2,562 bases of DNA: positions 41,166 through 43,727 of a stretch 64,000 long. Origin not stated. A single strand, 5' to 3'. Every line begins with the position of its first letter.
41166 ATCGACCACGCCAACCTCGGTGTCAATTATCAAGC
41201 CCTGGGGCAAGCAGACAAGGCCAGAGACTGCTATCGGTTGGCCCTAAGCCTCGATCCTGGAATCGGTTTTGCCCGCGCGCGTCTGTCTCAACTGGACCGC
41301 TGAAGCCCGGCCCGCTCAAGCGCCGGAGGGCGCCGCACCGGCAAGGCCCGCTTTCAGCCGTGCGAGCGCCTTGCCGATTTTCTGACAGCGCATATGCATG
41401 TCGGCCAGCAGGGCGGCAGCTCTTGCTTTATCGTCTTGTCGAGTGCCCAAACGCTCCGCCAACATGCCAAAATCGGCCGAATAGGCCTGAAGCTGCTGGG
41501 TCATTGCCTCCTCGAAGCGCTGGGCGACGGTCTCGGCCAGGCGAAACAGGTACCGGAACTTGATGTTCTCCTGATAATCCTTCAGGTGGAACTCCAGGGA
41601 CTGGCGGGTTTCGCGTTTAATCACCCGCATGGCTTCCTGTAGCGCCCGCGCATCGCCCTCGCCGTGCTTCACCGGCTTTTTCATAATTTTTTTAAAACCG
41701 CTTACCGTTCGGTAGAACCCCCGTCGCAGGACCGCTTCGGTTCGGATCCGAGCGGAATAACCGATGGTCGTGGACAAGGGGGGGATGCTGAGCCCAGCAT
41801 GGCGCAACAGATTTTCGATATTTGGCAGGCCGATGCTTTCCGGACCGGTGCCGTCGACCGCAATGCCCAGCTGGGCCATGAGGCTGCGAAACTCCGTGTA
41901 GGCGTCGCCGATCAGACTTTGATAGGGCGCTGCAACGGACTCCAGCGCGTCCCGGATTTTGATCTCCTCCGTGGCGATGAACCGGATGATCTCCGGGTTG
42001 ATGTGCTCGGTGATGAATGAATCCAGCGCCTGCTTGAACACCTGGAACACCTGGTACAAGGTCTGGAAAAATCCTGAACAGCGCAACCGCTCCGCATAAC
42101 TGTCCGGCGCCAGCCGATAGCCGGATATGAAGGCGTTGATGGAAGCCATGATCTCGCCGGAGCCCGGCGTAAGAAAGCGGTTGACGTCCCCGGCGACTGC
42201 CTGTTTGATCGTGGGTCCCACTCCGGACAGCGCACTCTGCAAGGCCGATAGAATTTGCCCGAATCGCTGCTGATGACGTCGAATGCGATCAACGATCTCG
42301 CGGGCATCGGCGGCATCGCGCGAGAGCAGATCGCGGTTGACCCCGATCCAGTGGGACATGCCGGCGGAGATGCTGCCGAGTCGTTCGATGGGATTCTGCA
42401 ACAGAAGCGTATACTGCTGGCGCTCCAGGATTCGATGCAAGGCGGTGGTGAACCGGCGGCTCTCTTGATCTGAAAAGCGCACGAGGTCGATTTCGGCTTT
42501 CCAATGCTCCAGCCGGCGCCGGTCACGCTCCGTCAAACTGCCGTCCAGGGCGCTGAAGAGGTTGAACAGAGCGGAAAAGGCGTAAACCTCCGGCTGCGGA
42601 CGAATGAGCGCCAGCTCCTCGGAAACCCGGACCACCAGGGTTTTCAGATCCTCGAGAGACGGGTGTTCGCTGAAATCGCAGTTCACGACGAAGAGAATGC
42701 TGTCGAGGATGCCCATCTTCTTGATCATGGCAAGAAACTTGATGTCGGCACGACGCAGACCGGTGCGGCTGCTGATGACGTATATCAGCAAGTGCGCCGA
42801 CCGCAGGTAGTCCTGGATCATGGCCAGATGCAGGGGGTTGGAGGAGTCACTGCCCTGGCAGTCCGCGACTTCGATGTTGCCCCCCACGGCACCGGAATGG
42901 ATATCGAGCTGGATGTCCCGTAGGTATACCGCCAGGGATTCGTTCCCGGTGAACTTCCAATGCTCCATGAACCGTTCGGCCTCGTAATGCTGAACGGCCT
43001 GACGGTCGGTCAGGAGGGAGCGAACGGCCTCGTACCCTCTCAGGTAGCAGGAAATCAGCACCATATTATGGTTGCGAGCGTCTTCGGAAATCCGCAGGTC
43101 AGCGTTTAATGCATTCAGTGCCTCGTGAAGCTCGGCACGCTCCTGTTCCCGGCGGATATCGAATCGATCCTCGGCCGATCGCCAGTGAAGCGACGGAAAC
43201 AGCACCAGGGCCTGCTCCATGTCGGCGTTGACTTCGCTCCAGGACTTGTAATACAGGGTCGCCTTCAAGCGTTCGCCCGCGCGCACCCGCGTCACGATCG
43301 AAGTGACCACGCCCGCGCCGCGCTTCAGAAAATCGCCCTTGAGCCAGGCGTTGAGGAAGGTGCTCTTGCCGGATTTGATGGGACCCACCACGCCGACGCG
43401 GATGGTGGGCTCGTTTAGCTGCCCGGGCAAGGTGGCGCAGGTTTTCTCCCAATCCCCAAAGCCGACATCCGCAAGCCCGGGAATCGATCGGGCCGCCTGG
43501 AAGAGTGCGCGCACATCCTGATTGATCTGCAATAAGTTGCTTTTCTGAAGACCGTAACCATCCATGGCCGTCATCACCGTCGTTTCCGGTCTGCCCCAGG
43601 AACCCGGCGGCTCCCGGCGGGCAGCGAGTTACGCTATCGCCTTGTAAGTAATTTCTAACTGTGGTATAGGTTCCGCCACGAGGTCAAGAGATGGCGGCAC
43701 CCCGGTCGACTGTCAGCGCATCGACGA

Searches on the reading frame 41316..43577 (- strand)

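Call 74: search_protein_families(library=pfam, proteins=[window:41316-43577:-], max_evalue=0.00001)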
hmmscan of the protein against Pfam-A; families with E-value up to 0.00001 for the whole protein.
window:41316-43577:- (753 aa): 1 family
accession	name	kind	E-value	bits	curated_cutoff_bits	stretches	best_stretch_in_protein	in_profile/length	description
PF00350.29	Dynamin_N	-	1e-13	52.1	27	1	61-287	1-155/168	Dynamin family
